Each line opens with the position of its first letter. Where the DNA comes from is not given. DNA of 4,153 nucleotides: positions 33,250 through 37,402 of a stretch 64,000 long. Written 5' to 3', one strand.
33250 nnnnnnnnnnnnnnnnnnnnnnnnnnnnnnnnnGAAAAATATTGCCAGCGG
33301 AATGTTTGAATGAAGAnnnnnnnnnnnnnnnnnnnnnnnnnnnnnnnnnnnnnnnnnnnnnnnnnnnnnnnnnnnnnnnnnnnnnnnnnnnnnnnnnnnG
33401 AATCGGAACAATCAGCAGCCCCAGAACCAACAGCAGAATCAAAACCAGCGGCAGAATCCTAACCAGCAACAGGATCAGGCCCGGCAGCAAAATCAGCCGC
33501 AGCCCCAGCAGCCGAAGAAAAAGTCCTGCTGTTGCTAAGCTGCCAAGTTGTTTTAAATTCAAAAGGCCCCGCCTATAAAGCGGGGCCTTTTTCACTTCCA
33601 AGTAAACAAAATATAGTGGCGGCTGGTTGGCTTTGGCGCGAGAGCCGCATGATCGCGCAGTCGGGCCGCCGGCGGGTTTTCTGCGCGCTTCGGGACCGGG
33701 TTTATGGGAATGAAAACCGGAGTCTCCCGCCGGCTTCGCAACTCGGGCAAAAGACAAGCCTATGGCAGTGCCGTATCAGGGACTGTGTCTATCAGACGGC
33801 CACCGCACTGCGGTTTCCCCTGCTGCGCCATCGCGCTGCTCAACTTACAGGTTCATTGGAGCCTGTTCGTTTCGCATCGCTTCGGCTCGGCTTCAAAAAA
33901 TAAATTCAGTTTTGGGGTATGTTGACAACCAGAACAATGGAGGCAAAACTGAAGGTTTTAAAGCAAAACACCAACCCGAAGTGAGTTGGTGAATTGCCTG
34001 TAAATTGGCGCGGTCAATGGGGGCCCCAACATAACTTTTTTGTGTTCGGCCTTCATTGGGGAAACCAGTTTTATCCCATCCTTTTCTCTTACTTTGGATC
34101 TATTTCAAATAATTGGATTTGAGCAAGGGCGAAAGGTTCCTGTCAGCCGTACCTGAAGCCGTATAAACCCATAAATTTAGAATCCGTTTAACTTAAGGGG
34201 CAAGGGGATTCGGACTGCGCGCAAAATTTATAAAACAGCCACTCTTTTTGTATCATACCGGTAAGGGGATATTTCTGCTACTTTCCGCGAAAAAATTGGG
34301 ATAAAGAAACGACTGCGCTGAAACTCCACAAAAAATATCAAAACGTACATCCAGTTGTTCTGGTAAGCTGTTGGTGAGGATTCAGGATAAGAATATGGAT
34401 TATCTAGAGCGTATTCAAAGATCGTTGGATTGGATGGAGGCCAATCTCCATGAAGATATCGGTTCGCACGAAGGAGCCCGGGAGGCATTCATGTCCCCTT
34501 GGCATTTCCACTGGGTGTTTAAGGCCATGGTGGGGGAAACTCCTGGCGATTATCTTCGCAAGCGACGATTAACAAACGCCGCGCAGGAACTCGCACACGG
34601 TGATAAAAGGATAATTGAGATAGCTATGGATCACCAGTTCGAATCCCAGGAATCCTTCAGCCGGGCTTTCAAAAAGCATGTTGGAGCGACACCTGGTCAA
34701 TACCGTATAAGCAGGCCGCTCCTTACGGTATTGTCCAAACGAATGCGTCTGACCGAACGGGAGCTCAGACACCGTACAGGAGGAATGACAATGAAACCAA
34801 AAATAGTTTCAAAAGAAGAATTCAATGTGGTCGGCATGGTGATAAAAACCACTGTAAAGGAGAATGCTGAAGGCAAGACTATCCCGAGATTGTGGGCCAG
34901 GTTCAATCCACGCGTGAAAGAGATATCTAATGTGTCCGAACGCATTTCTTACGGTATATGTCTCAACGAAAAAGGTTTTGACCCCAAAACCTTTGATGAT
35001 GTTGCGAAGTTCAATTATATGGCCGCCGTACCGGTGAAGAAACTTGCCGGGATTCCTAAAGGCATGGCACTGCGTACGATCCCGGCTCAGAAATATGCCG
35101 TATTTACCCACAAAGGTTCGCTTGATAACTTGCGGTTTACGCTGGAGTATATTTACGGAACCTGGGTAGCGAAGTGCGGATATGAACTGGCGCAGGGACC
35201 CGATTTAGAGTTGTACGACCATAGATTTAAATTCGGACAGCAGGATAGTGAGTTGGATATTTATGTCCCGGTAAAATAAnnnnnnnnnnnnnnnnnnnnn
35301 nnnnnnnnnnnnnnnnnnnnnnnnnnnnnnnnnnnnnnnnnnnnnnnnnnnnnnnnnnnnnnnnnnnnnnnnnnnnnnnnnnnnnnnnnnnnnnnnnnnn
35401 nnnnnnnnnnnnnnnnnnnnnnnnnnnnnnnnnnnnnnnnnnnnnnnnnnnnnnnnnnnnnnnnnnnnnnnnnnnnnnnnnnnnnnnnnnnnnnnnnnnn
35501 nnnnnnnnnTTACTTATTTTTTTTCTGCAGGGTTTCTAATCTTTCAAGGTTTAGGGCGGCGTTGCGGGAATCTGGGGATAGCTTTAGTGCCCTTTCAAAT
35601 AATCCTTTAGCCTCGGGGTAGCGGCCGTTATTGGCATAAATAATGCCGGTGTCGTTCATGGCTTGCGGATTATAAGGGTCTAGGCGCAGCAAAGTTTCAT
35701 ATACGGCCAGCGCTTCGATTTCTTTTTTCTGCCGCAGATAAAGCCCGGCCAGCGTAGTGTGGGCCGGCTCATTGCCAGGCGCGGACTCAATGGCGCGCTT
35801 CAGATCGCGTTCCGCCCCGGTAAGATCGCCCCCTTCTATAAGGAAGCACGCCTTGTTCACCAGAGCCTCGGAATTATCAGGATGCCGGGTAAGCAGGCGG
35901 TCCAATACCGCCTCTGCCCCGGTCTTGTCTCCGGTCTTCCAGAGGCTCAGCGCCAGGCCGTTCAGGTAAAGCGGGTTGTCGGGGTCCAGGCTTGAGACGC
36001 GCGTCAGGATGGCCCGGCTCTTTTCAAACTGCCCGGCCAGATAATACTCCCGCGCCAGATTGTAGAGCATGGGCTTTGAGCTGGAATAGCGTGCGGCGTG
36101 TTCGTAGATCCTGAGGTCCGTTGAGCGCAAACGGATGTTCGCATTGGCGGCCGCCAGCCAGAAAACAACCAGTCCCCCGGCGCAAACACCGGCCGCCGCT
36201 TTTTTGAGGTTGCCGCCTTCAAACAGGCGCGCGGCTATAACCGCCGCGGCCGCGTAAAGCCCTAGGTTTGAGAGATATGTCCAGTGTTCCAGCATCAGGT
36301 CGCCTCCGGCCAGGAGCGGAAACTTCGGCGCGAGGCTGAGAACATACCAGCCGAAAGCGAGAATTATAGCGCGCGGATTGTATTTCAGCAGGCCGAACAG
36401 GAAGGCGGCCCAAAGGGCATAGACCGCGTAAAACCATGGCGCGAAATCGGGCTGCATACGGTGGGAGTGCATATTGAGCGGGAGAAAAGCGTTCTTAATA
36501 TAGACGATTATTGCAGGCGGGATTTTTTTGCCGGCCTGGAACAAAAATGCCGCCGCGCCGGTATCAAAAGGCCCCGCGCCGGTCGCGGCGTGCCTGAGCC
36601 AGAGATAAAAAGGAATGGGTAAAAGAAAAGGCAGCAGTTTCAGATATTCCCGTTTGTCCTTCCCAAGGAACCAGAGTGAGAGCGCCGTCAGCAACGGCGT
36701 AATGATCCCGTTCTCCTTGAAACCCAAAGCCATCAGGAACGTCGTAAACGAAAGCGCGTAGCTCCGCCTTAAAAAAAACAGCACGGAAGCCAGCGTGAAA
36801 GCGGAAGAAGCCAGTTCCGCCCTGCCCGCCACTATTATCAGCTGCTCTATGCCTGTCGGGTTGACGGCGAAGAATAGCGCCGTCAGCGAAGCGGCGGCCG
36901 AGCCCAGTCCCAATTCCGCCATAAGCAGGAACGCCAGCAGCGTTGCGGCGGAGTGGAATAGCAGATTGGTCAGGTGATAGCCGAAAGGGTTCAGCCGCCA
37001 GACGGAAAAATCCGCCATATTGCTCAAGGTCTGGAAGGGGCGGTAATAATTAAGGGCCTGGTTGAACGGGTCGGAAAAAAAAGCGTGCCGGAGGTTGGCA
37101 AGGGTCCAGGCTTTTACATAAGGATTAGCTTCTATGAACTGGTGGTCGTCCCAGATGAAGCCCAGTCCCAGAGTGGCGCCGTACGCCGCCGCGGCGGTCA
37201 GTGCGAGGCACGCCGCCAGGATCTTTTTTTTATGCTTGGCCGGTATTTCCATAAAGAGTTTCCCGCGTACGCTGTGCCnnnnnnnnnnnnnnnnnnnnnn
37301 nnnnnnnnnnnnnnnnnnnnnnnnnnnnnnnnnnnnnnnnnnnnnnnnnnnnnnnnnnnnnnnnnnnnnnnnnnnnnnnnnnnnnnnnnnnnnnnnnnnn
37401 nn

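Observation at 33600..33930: Longest copy of a modular intergenic element: candidate structured RNA of about 330-370 nt ending at an intrinsic terminator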

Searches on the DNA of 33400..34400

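Call 4: search_rna_families(source=window, start=33400, end=34100, threshold=evalue, max_evalue=10, show_alignments=3)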
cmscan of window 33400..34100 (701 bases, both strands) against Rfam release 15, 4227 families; matches with E-value up to 10: 13.
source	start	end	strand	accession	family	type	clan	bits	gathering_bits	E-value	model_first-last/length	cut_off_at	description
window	33516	33618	-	RF01770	rimP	Cis-reg; leader;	-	26.7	47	0.043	1-102/102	no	Gammaprotebacteria rimP leader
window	33412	33593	+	RF00506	Thr_leader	Cis-reg; leader;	-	24.7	55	0.027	1-118/118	no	Threonine operon leader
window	33537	33596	+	RF02064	STnc370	Gene; sRNA;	-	24.4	54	0.88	1-71/71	no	Enterobacterial sRNA STnc370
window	33525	33591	+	RF02083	OrzO-P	Gene; antitoxin;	-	22.5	60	0.38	1-76/76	no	OrzO-P RNA antitoxin family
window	33561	33618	-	RF02083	OrzO-P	Gene; antitoxin;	-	22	60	0.48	1-76/76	no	OrzO-P RNA antitoxin family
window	33556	33598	+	RF04341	Plastid-psbJ-5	Cis-reg;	CL00152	21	53.1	0.32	1-59/59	no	Plastid-psbJ-5 3UTR RNA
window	33561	33587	+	RF02073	STnc260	Gene; sRNA;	-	20.5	100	1.8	140-166/176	no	Salmonella enterica sRNA STnc260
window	33415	33592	-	RF00550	HepE_CRE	Cis-reg;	-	18.4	45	0.86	1-150/150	no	Hepatitis E virus cis-reactive element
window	33562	33590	-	RF01772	rnk_pseudo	Cis-reg; leader;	-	15.8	55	6.6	73-100/108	no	Pseudomonas rnk leader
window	33481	33592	+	RF01394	isrK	Gene; sRNA;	-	15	50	1.2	1-77/77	no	isrK Hfq binding RNA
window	33530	33603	+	RF00519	suhB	Gene; sRNA;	CL00108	14.7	41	2.9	1-77/77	no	Makes More Granules Regulator RNA (mmgR)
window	33567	33593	+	RF02401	ClpQY_promoter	Cis-reg;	-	13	42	3.7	1-28/57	no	ClpQY promoter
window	33561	33591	+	RF00084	CsrC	Gene; sRNA;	CL00106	9.7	61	2.1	212-241/255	no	CsrC RNA family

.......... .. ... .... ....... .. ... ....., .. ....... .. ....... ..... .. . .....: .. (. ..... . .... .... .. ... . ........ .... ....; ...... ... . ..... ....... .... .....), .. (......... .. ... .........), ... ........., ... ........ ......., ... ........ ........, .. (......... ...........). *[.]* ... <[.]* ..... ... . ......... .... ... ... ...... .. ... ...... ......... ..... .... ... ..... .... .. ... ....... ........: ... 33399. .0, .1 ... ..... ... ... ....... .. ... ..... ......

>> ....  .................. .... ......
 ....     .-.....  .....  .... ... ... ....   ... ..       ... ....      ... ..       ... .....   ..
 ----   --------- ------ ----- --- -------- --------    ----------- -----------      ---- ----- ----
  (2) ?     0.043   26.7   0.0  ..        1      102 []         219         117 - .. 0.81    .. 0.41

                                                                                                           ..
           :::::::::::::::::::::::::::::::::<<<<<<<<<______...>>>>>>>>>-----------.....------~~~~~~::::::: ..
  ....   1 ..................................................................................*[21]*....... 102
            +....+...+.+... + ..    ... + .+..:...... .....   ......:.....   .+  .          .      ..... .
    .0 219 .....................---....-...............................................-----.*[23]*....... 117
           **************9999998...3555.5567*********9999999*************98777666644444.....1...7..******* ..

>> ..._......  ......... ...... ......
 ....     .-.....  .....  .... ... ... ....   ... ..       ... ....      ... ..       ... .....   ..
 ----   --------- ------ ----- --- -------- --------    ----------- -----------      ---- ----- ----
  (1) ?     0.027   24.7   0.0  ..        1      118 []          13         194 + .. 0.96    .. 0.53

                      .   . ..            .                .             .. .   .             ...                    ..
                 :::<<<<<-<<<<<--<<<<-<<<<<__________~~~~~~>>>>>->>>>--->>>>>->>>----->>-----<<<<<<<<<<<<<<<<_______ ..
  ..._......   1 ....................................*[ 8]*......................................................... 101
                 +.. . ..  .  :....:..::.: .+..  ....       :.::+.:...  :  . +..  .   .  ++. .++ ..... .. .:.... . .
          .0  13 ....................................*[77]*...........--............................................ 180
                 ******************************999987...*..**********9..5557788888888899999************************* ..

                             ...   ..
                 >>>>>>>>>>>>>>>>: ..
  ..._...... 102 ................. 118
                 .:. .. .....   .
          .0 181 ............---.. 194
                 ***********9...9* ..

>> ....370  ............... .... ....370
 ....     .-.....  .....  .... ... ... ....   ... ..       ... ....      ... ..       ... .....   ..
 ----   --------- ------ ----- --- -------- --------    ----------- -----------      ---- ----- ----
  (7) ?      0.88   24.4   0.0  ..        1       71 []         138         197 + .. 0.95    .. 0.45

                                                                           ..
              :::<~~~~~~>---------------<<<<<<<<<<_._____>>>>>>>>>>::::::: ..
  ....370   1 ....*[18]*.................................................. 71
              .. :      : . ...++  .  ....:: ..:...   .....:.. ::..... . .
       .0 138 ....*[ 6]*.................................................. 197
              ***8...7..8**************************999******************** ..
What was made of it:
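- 33561..33592 (.): Bidirectional intrinsic-terminator hairpin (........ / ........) with T-runs on both strands. Unique sequence, not part of any repeat. Weak Rfam matches in this stretch are essentially all to this hairpin, on both strands (call 4).
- On Any described RNA family (Rfam 15): In 33400-34100, matches reach at most 26.7 bits and essentially all fall on the terminator (call 4).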

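Call 81: search_rna_families(source=window, start=33900, end=34400, threshold=evalue, max_evalue=10, show_alignments=2)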
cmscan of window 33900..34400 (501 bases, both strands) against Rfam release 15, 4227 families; matches with E-value up to 10: 4.
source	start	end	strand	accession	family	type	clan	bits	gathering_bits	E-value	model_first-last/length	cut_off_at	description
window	33946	34025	-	RF02620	BSnc119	Gene; sRNA;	-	14.9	115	6.1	1-90/90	no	Brucella sRNA 119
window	34071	34151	-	RF01092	GP_knot2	Cis-reg;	-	13.7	80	8.6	1-61/61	no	Gag/pol translational readthrough site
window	34080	34135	+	RF00735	mir-367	Gene; miRNA;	-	13.3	54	9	1-68/68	no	mir-367 microRNA precursor family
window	34105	34122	+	RF02990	gut-2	Gene; sRNA;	-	12.9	39.8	3.6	6-23/48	no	gut-2 RNA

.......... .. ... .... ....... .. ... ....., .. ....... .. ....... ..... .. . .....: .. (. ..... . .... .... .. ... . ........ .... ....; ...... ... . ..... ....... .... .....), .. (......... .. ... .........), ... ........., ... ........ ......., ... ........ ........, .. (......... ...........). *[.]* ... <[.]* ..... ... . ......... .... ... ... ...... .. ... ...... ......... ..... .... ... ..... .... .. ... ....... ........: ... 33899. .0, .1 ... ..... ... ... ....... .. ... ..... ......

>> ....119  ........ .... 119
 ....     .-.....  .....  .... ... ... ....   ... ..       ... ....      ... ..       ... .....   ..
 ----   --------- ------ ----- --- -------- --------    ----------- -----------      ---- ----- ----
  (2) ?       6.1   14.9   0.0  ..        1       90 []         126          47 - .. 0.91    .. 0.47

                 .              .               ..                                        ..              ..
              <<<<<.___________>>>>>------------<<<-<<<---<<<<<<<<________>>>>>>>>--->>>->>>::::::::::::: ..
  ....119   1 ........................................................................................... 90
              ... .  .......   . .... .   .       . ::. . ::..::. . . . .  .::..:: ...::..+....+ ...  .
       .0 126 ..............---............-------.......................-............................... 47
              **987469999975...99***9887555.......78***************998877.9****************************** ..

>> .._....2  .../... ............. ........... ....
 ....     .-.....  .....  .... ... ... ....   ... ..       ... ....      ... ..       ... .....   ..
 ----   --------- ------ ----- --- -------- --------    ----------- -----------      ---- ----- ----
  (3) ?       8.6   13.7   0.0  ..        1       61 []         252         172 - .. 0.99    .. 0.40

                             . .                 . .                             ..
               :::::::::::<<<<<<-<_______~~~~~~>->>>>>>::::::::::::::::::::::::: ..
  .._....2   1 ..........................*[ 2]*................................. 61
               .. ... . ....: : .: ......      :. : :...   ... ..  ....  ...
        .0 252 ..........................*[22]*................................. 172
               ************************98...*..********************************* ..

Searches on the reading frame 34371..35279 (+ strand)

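Call 9: search_protein_families(library=pfam, proteins=[window:34371-35279:+], max_evalue=0.01)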
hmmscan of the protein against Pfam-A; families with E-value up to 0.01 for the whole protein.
window:34371-35279:+ (302 aa): 4 families
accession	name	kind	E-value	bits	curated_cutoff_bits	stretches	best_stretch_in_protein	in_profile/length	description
PF14526.11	Cass2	-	1.1e-27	97.5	27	1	144-301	1-150/150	Integron-associated effector binding protein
PF06445.20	GyrI-like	-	4e-26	92.6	26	1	141-302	1-155/155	GyrI-like small molecule binding domain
PF12833.13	HTH_18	-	2.3e-23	82.7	33.6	1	36-112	2-78/80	Helix-turn-helix domain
PF00165.29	HTH_AraC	-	1.6e-11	44.5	26.6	1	75-112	2-41/42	Bacterial regulatory helix-turn-helix proteins, AraC family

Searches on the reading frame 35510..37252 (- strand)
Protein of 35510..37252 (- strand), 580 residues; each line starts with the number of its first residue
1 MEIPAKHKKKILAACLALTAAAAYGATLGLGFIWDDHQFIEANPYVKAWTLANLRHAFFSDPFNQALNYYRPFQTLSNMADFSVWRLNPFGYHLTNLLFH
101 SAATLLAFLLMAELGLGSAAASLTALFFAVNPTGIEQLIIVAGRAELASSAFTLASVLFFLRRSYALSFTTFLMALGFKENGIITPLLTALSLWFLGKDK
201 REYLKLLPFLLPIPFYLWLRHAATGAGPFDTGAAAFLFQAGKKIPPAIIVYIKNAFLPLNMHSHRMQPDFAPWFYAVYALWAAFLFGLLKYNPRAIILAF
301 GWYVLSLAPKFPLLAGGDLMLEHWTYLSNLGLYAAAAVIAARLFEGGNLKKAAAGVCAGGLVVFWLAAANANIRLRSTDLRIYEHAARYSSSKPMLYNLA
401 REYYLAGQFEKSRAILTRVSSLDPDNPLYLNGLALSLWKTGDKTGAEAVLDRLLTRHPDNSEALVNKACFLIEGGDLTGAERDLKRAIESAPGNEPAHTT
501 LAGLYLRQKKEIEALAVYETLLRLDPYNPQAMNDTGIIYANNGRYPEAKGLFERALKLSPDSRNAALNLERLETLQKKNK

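Call 9: search_protein_families(library=pfam, proteins=[window:35510-37252:-], max_evalue=0.01)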
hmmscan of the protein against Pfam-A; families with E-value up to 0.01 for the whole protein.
window:35510-37252:- (580 aa): 24 families
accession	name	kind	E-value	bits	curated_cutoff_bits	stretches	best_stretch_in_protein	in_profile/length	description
PF13432.12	TPR_16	-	7.3e-27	93.9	32.7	4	397-460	1-64/65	Tetratricopeptide repeat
PF07719.23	TPR_2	-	1.7e-24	84.3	27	2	530-561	2-33/34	Tetratricopeptide repeat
PF14559.12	TPR_19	-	7.7e-24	84.3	25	4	405-463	3-61/68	Tetratricopeptide repeat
PF13431.12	TPR_17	-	7.5e-19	66.8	24.4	1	518-549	2-33/34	Tetratricopeptide repeat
PF13428.12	TPR_14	-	3.6e-18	64.7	23.5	2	433-468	7-42/44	Tetratricopeptide repeat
PF13181.12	TPR_8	-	1.5e-17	62.6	25.7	0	395-426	3-34/34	Tetratricopeptide repeat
PF00515.34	TPR_1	-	6.2e-16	57.9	27.8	1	534-561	6-33/34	Tetratricopeptide repeat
PF13371.12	TPR_9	-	6.5e-16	58.6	35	2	503-572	3-72/73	Tetratricopeptide repeat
PF13174.12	TPR_6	-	7.1e-14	51.9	26.3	0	433-459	6-32/33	Tetratricopeptide repeat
PF13414.12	TPR_11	-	2.4e-13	50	26.8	2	401-441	2-42/42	TPR repeat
PF13424.12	TPR_12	-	6.9e-10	39.4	30.1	1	498-559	6-75/77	Tetratricopeptide repeat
PF13374.12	TPR_10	-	1.5e-09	38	27.5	0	531-558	4-31/42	Tetratricopeptide repeat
PF23914.1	TPR_CcmH_CycH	-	3.9e-08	33.7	42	1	475-562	64-154/158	Cytochrome c-type biogenesis protein H TPR domain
PF13176.12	TPR_7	-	1.9e-07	31.1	27.9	0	536-564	6-34/36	Tetratricopeptide repeat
PF25062.1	ARM_TT21_N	-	1.2e-06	28.9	40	1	377-509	84-216/222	Tetratricopeptide repeat protein 21 N-terminal ARM repeat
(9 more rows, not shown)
